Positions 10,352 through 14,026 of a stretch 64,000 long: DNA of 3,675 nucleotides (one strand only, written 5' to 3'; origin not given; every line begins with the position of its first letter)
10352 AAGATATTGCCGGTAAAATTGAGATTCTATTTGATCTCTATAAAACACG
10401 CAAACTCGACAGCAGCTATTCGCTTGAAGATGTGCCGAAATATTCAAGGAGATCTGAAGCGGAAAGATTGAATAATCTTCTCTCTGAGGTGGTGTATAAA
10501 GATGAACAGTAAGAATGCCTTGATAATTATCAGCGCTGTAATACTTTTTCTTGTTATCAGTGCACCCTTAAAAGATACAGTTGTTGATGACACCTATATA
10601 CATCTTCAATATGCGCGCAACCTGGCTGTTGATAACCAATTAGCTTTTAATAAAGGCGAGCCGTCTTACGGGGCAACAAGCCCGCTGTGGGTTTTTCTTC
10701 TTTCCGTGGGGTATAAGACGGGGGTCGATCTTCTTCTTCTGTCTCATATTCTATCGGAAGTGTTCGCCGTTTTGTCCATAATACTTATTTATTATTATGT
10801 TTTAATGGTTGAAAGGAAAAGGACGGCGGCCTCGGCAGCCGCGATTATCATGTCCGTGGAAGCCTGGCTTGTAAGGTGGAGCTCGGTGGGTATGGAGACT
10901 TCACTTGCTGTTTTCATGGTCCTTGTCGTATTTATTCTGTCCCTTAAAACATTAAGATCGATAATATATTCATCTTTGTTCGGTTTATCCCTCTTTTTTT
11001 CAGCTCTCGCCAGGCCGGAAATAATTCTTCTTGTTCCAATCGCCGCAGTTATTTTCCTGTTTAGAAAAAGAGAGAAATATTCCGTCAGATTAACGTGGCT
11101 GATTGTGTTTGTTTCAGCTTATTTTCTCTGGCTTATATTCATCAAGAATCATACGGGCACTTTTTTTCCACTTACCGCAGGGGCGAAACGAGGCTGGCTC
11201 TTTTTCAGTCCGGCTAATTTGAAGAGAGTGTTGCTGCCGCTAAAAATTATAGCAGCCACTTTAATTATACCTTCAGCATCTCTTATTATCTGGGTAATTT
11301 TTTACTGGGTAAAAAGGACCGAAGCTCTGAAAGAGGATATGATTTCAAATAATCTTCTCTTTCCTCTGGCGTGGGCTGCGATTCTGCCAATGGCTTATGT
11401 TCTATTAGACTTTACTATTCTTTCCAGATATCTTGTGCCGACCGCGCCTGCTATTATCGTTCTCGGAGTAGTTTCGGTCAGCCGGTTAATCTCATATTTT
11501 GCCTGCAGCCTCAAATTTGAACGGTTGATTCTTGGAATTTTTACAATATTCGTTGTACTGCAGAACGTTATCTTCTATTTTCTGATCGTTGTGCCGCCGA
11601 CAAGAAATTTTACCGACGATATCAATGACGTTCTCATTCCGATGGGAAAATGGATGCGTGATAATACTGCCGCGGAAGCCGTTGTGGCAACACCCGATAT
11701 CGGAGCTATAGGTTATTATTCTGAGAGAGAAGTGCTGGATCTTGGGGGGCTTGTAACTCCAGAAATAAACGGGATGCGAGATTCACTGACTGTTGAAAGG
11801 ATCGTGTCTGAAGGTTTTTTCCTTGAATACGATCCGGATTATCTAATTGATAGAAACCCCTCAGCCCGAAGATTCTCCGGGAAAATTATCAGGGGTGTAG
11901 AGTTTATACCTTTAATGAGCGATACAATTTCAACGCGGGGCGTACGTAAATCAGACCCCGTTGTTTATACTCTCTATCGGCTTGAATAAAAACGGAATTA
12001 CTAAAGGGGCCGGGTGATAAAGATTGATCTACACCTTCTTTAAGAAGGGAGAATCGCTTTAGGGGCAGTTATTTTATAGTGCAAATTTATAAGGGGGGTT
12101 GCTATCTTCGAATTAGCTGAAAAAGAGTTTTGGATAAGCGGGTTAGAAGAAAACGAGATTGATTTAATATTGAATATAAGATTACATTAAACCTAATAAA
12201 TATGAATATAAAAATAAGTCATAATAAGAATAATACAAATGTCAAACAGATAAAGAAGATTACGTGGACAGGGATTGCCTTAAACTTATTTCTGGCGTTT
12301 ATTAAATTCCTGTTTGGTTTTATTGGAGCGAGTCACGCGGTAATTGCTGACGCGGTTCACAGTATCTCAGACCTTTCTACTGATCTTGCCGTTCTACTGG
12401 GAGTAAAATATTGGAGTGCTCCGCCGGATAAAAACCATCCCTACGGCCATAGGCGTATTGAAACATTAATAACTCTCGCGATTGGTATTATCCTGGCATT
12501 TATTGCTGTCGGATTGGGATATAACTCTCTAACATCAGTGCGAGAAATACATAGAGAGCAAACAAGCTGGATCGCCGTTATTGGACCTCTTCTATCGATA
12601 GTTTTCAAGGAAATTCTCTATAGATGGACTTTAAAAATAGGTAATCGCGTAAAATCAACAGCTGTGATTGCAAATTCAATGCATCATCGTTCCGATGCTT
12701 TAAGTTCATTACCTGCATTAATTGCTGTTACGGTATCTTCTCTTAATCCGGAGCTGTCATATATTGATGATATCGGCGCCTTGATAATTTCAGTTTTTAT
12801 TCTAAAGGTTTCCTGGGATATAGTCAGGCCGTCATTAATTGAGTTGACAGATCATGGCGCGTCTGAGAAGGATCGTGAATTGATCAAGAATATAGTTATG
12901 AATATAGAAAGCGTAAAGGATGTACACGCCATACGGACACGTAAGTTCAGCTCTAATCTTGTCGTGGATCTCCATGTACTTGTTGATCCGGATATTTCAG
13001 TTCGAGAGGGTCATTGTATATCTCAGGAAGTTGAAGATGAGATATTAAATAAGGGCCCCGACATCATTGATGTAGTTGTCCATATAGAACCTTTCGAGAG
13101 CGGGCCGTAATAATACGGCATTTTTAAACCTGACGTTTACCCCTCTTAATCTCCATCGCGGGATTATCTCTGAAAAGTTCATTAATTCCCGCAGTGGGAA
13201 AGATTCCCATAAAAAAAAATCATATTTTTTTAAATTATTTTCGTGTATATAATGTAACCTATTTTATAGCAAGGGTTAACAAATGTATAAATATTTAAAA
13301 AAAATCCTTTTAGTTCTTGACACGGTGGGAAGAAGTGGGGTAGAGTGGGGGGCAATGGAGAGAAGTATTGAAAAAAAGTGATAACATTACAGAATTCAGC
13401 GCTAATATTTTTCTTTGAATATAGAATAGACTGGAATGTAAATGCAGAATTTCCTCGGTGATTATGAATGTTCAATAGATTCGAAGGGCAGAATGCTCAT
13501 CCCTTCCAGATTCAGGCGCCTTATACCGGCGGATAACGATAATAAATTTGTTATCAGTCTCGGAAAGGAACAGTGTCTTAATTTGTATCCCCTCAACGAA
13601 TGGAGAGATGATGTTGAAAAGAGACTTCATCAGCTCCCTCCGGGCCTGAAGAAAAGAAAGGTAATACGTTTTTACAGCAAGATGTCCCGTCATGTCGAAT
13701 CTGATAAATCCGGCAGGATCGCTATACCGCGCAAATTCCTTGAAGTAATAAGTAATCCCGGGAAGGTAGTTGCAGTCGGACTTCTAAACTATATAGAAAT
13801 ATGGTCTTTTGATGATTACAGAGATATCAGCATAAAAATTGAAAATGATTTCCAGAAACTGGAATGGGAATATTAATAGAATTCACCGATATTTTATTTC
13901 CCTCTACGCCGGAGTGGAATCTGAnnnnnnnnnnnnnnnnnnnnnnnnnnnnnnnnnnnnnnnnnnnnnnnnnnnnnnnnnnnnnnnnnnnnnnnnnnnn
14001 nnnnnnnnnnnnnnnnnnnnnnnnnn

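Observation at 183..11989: Operon-like glycan locus bracketed by a Dpm1-like polyprenyl-phosphate sugar synthase and a GT-C transferase, with no Wzy/Wzc/Wza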

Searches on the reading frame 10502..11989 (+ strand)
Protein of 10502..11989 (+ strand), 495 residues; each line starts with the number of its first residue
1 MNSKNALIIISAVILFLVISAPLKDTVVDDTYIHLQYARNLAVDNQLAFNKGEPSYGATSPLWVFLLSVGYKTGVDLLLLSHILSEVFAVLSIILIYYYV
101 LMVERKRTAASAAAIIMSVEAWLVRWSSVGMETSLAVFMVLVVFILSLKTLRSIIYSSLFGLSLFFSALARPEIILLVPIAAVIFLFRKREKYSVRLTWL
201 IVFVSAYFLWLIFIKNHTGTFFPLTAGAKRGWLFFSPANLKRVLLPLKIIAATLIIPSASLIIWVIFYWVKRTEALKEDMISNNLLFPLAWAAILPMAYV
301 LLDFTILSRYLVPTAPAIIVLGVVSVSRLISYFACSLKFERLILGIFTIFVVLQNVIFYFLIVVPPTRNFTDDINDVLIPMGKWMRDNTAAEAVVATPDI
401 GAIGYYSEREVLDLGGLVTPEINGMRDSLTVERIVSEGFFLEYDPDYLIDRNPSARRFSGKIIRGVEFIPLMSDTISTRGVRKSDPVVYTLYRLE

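Call 3: search_protein_families(library=pfam, proteins=[window:10502-11989:+], max_evalue=0.01)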
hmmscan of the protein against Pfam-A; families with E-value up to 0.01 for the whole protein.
window:10502-11989:+ (495 aa): 1 family
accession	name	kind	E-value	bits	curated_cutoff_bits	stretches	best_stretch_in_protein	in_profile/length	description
PF10960.13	Holin_BhlA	-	0.005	17.2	22.6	0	87-107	14-33/70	BhlA holin family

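Call 4: search_protein_families(library=ncbifam, proteins=[window:10502-11989:+], max_evalue=0.01)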
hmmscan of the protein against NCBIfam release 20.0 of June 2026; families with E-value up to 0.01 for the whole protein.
window:10502-11989:+ (495 aa): 0 families
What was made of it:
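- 10502..11989 (+): g8: 495-aa GT-C fold glycosyltransferase with a small periplasmic C-terminal domain. It is not a Wzy or WaaL. It has no Pfam or NCBIfam hit of its own (calls 3, 4).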

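Call 7: search_solved_structures(query=window:10502-11989:+, max_evalue=10)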
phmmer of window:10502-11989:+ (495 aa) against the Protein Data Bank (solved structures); distinct sequences matched with E-value up to 10: 1.
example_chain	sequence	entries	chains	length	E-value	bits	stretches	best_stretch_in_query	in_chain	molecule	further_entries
9dlf_C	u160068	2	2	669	0.21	13.7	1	24-229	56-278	Arabinosyltransferase AftB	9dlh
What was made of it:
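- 10502..11989 (+): The only sequence-level PDB hit is AftB (E 0.21, call 7).
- On GT-C fold glycosyltransferases (g8, 10502-11989): AftB is the only sequence-level PDB hit (E 0.21, call 7).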

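Call 8: find_homologous_proteins(query=window:10502-11989:+, max_evalue=0.001)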
Query window:10502-11989:+ (495 aa): 432 proteins with E <= 0.001 among 8000 candidates; the best 120 are listed.
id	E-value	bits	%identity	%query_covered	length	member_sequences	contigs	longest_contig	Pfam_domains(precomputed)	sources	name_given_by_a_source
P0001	0.0e+0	1056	100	100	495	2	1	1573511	-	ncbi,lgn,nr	ncbi:MAG: hypothetical protein U5O15_03155 [Candidatus Krumholzibacteriota bacterium]|nr:hypothetica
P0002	7.1e-220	749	68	100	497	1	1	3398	-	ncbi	-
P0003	3.2e-178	612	57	100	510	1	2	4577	-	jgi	-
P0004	2.5e-172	592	56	96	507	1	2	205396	-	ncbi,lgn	-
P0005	3.8e-166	572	54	100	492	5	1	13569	-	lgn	-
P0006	7.9e-165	567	54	100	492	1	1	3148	-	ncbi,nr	ncbi:MAG: hypothetical protein GF417_03765 [Candidatus Latescibacteria bacterium]|nr:hypothetical pr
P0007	3.3e-164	565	54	100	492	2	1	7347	-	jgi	-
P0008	1.2e-160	554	53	100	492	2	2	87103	-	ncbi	ncbi:MAG: glycosyltransferase family 39 protein [Candidatus Krumholzibacteriales bacterium]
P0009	3.9e-154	532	67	74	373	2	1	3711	-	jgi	-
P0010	7.5e-147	508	49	100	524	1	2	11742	PF13231.13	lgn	-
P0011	4.6e-146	506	46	100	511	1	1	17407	-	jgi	jgi:hypothetical protein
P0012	1.4e-144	501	68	67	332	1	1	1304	-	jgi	jgi:hypothetical protein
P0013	4.2e-142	492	49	96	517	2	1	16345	-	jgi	jgi:hypothetical protein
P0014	5.1e-141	489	48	100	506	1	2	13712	-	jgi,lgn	jgi:hypothetical protein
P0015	1.3e-140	488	46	100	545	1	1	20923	-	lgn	-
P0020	2.9e-140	486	49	96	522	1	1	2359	PF13231.13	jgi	jgi:4-amino-4-deoxy-L-arabinose transferase-like glycosyltransferase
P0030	2.8e-139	483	48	98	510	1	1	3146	PF13231.13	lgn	-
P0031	3.0e-139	483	48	99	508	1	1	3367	PF13231.13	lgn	-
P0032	4.3e-139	483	49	95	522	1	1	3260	PF13231.13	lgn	-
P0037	8.7e-139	482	48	100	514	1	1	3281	PF13231.13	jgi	jgi:4-amino-4-deoxy-L-arabinose transferase-like glycosyltransferase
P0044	7.3e-137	475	48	96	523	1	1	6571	PF13231.13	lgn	-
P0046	1.3e-136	474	49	95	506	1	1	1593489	PF13231.13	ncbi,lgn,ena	-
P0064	1.8e-134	467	45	100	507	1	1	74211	PF13231.13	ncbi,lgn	-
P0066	5.2e-134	466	47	96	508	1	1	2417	PF13231.13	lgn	-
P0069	5.9e-134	466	46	96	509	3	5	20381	PF13231.13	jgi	jgi:hypothetical protein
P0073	3.3e-133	463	46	100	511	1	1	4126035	-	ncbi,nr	ncbi:MAG: glycosyltransferase family 39 protein [bacterium]|nr:MAG: glycosyltransferase family 39 pr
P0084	2.4e-131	457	46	100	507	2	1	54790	PF13231.13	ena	-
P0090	8.8e-131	455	44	100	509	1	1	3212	PF13231.13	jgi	-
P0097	1.2e-129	451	45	96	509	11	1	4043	PF13231.13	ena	-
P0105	1.0e-128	448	44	99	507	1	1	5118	PF13231.13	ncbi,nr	ncbi:MAG TPA: glycosyltransferase family 39 protein [Candidatus Krumholzibacterium sp.]|nr:glycosylt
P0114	6.1e-128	446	45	98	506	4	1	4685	PF13231.13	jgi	jgi:hypothetical protein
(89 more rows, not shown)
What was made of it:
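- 10502..11989 (+): Of the top 120 homologues, 13 carry PF13231, and sources name them GT39, ArnT-like or arabinofuranosyltransferase (call 8).
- On GT-C fold glycosyltransferases (g8, 10502-11989): PF13231 is found on 13 of its 120 best homologues (call 8).
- Source annotations name g8 homologues GT39 (call 8).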

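Call 14: find_encoding_contigs(protein=P0001, flank=10000, max_places=3)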
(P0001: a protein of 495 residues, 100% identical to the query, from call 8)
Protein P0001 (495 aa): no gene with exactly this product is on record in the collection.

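Call 15: find_encoding_contigs(protein=P0004, flank=10000, max_places=2)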
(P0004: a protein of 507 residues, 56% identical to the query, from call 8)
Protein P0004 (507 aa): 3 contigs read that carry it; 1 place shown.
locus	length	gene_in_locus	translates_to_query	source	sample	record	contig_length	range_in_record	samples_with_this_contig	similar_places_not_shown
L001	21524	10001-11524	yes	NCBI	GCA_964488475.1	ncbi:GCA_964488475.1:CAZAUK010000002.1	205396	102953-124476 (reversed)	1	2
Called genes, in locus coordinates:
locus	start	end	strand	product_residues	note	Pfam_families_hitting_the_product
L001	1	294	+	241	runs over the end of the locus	PF00535:Glycos_transf_2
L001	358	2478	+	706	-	PF00535:Glycos_transf_2, PF13641:Glyco_tranf_2_3, PF13712:Glyco_tranf_2_5 (weak), PF10111:Glyco_tranf_2_2 (weak), PF13632:Glyco_trans_2_3 (weak), PF02397:Bac_transf (weak)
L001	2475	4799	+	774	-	PF07494:Reg_prop (faint)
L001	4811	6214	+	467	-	PF13727:CoA_binding_3, PF01073:3Beta_HSD, PF01370:Epimerase, PF02719:Polysacc_synt_2, PF04321:RmlD_sub_bind, PF08659:KR (weak), PF16363:GDP_Man_Dehyd, PF13460:NAD_binding_10 (weak), +2 more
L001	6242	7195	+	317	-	PF02388:FemAB (faint), PF13480:Acetyltransf_6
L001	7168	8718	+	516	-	PF01943:Polysacc_synt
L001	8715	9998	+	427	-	PF13579:Glyco_trans_4_4, PF13439:Glyco_transf_4, PF13692:Glyco_trans_1_4 (faint), PF00534:Glycos_transf_1 (weak)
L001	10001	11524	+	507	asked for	-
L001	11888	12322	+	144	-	PF02381:MraZ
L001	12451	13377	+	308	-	PF01795:Methyltransf_5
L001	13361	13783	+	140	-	-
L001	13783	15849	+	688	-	PF03717:PBP_dimer, PF00905:Transpeptidase, PF03793:PASTA (weak)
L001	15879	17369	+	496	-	PF01225:Mur_ligase, PF08245:Mur_ligase_M, PF02875:Mur_ligase_C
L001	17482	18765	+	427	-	PF08245:Mur_ligase_M, PF02875:Mur_ligase_C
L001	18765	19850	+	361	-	PF10555:MraY_sig1 (weak), PF00953:Glycos_transf_4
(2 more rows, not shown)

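Call 16: find_encoding_contigs(protein=P0073, flank=10000, max_places=2)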
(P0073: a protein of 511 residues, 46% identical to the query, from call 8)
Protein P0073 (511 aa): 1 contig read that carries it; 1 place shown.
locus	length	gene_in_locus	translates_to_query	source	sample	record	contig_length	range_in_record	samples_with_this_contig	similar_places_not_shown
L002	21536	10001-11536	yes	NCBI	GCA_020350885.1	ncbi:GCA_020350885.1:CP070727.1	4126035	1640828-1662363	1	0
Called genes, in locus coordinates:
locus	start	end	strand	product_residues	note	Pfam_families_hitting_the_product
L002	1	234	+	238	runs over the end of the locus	PF00535:Glycos_transf_2, PF13641:Glyco_tranf_2_3 (faint)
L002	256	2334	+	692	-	PF00535:Glycos_transf_2, PF13641:Glyco_tranf_2_3, PF13727:CoA_binding_3, PF02397:Bac_transf (weak)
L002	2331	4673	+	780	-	PF07494:Reg_prop (faint)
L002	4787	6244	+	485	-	PF13727:CoA_binding_3, PF13460:NAD_binding_10 (faint), PF01073:3Beta_HSD, PF01370:Epimerase, PF02719:Polysacc_synt_2, PF04321:RmlD_sub_bind, PF07993:NAD_binding_4 (faint), PF16363:GDP_Man_Dehyd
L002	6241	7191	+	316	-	PF02388:FemAB (faint), PF13480:Acetyltransf_6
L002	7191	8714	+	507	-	PF01943:Polysacc_synt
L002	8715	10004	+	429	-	PF13439:Glyco_transf_4, PF13579:Glyco_trans_4_4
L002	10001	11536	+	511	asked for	-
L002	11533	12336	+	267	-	PF01209:Ubie_methyltran, PF13489:Methyltransf_23, PF02353:CMAS (weak), PF13847:Methyltransf_31, PF08241:Methyltransf_11, PF08242:Methyltransf_12, PF13649:Methyltransf_25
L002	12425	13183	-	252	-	PF00106:adh_short, PF08659:KR, PF13561:adh_short_C2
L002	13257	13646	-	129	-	PF02627:CMD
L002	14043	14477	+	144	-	PF02381:MraZ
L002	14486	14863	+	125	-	-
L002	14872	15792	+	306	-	PF01795:Methyltransf_5, PF13847:Methyltransf_31, PF08241:Methyltransf_11 (weak), PF13649:Methyltransf_25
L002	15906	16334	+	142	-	-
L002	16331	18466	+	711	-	PF03717:PBP_dimer, PF00905:Transpeptidase, PF03793:PASTA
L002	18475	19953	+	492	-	PF01225:Mur_ligase, PF08245:Mur_ligase_M, PF02875:Mur_ligase_C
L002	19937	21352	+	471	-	PF01225:Mur_ligase (weak), PF08245:Mur_ligase_M, PF02875:Mur_ligase_C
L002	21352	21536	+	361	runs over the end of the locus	PF00953:Glycos_transf_4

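Call 32: predict_structure(alignment_id=A2)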
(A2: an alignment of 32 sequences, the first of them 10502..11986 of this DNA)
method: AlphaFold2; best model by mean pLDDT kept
length: 495 residues; sequences in the alignment: 32
mean_pLDDT: 90.2   pTM: 0.91
mean pLDDT of the five models: 90.2, 89.9, 89.6, 88.3, 87.7
residues with pLDDT >= 90: 353; 70-90: 109; 50-70: 23; < 50: 10
segments of 3 or more residues with pLDDT < 50: 224-233
pLDDT, mean of each block of 10 residues (from residue 1): 89 98 92 93 89 68 95 95 97 98 95 98 96 96 96 95 96 92 84 89 96 81 52 57 86 96 93 84 91 90 75 97 95 87 97 98 94 95 98 94 95 83 82 92 96 93 96 90 83 97
secondary structure, 60 per line:
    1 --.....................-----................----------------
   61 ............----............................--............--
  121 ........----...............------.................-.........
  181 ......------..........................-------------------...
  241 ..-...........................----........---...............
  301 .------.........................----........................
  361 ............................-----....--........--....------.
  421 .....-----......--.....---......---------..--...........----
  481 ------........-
elements in order: H3-23 H29-44 H61-72 H77-104 H107-118 H121-128 H133-147 H154-170 H172-186 H193-218 H238-242 H244-270 H275-282 H286-301 H308-332 H337-388 E394-397 H400-407 E410-413 H420-425 H431-436 H439-443 E447-452 E466-476 E487-494
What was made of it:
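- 10502..11989 (+): The AF2 model has pLDDT 90.2 and pTM 0.91 (call 32).
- On GT-C fold glycosyltransferases (g8, 10502-11989): They lie between TM1 (residues 3-23) and the first juxtamembrane helix (29-44) of the model (call 32).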

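Call 37: fold_search(model_id=the predicted structure, library=pdb)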
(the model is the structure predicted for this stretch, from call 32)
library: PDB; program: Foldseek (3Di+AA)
matches with E <= 10: 347; with E <= 0.001: 23
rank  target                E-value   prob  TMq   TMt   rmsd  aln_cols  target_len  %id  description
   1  8age_A                2.2e-08  1.00  0.57  0.45  10.1       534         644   14  Structure of yeast oligosaccharylransferase complex with acceptor peptide bound (released 2022-12-07)
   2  9n9j_I                5.4e-08  1.00  0.62  0.45   8.3       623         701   12  Structure of a GRP94 folding intermediate engaged with a CCDC134- and FKBP11-bound secretory translocon (released 2025-11-19)
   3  8pn9_A                5.4e-08  1.00  0.59  0.46  10.1       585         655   14  Structure of human oligosaccharyltransferase OST-A complex bound to NGI-1 (released 2024-05-08)
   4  8agb_A                6.4e-08  1.00  0.58  0.46  11.5       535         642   15  Structure of yeast oligosaccharylransferase complex with lipid-linked oligosaccharide bound (released 2022-12-07)
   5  8b6l_I                7.3e-08  1.00  0.61  0.46   8.5       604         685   13  Subtomogram average of the human Sec61-TRAP-OSTA-translocon (released 2022-12-07)
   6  6ezn_F                1.0e-07  1.00  0.57  0.45  11.7       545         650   14  Cryo-EM structure of the yeast oligosaccharyltransferase (OST) complex (released 2018-01-17)
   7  8agc_A                1.8e-07  1.00  0.61  0.45   8.9       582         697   14  Structure of yeast oligosaccharylransferase complex with lipid-linked oligosaccharide and non-acceptor peptide bound (released 2022-12-07)
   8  6s7t_A                2.8e-07  1.00  0.63  0.46   9.3       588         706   12  Cryo-EM structure of human oligosaccharyltransferase complex OST-B (released 2019-12-18)
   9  6gxc_A                6.5e-07  1.00  0.55  0.41   9.6       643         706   13  Bacterial oligosaccharyltransferase PglB in complex with an inhibitory peptide and a reactive lipid-linked oligosaccha (released 2018-11-14)
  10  9dlf_C                6.8e-07  1.00  0.61  0.50   7.7       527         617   16  Arabinosyltransferase AftB in complex with Fab_B3 (released 2025-06-25)
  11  9s6u_A                7.7e-07  1.00  0.55  0.51   8.4       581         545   12  Ternary cryo-EM structure of human ALG9 with Dol25-PP-GlcNAc2Man8, Dol25-P-Man and Fab (released 2026-03-18)
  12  3rce_A                1.4e-06  1.00  0.59  0.45   8.6       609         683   13  Bacterial oligosaccharyltransferase PglB (released 2011-06-15)
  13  9s6s_A                2.0e-06  1.00  0.53  0.50   9.3       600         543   12  Ternary cryo-EM structure of human ALG9 with Dol25-PP-GlcNAc2Man6, Dol25-P-Man and Fab (released 2026-03-18)
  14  5ogl_A                3.1e-06  1.00  0.55  0.40   9.7       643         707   13  Structure of bacterial oligosaccharyltransferase PglB in complex with an acceptor peptide and an lipid-linked oligosac (released 2017-10-25)
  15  9dlh                  4.7e-06  1.00  0.63  0.52   7.1       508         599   15  donor substrate analog-bound AftB (released 2025-06-25)
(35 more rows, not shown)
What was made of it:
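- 10502..11989 (+): The top 33 Foldseek PDB hits are all GT-C: STT3/PglB, AftB, ALG9, ArnT, AftD, DPY19 and PMT, with TMq 0.53-0.63 for the 23 hits at E<=0.001 (call 37).
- On GT-C fold glycosyltransferases (g8, 10502-11989): The top 33 Foldseek PDB hits are all GT-C enzymes; the best E-value is 2.2e-8 and TMq is 0.53-0.63 for the 23 hits at E<=0.001 (calls 32, 37).
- g8's strongest Foldseek E-values are to the oligosaccharyltransferases STT3 and PglB (call 37).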

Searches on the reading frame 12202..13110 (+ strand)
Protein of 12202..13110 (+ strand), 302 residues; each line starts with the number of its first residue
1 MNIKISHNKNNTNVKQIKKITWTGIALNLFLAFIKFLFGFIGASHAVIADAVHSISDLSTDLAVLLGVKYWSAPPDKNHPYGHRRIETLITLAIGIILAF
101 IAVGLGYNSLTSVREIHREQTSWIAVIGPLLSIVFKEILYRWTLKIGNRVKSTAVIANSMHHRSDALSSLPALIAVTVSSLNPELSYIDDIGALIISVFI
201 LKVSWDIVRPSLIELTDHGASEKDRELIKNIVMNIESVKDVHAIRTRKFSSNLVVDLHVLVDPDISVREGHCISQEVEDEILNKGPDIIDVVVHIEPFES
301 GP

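Call 3: search_protein_families(library=pfam, proteins=[window:12202-13110:+], max_evalue=0.01)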
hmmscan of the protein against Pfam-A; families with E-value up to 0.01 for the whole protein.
window:12202-13110:+ (302 aa): 2 families
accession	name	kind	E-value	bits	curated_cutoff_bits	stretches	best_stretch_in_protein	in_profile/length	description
PF01545.26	Cation_efflux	-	5e-45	154.1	26.6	1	22-215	2-197/198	Cation efflux family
PF16916.11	ZT_dimer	-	5.7e-22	78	26.7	1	221-298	2-78/78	Dimerisation domain of Zinc Transporter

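Call 4: search_protein_families(library=ncbifam, proteins=[window:12202-13110:+], max_evalue=0.01)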
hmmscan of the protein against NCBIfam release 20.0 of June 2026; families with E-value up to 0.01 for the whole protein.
window:12202-13110:+ (302 aa): 10 families
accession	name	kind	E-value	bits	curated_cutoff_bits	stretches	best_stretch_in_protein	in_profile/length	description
TIGR01297.1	CDF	superfamily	2e-68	230.8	82.35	1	18-298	2-283/285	cation diffusion facilitator family transporter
NF033615.1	CDF_MamM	equivalog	6.8e-53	179.8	350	1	15-297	6-288/290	magnetosome biogenesis CDF transporter MamM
NF033616.1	CDF_MamB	equivalog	2.9e-50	171.3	350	1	18-297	6-283/284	magnetosome biogenesis CDF transporter MamB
NF050169.1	CatEfflxFieF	equivalog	1.6e-37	129.3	420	1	18-297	5-281/282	cation efflux pump FieF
NF007064.0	PRK09509.1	equivalog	2.2e-36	125.4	447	1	14-298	6-287/300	CDF family cation-efflux transporter FieF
NF052621.1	MngEfTpMntE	equivalog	1.1e-35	123.5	500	1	18-299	3-283/293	manganese efflux transporter MntE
NF052602.1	Zn_efflux_Cdf31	equivalog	4e-34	118.4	460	1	14-299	3-291/299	CDF family zinc efflux transporter Cdf31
NF040994.1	MamV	equivalog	5.2e-33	114.5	500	1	17-296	10-286/319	CDF transporter MamV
NF002923.0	PRK03557.1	equivalog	1.3e-24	87.1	408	1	7-263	11-261/313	CDF family zinc transporter ZitB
NF033827.1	CDF_efflux_DmeF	equivalog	9.6e-12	44.9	250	2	7-136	4-137/309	CDF family Co(II)/Ni(II) efflux transporter DmeF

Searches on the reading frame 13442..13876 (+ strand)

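Call 89: search_protein_families(library=pfam, proteins=[window:13442-13876:+], max_evalue=1e-8)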
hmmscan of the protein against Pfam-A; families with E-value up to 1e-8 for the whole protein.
window:13442-13876:+ (144 aa): 1 family
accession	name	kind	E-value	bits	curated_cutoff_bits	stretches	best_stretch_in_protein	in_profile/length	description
PF02381.23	MraZ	-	2.3e-24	85.6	23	2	4-60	2-55/72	MraZ protein, putative antitoxin-like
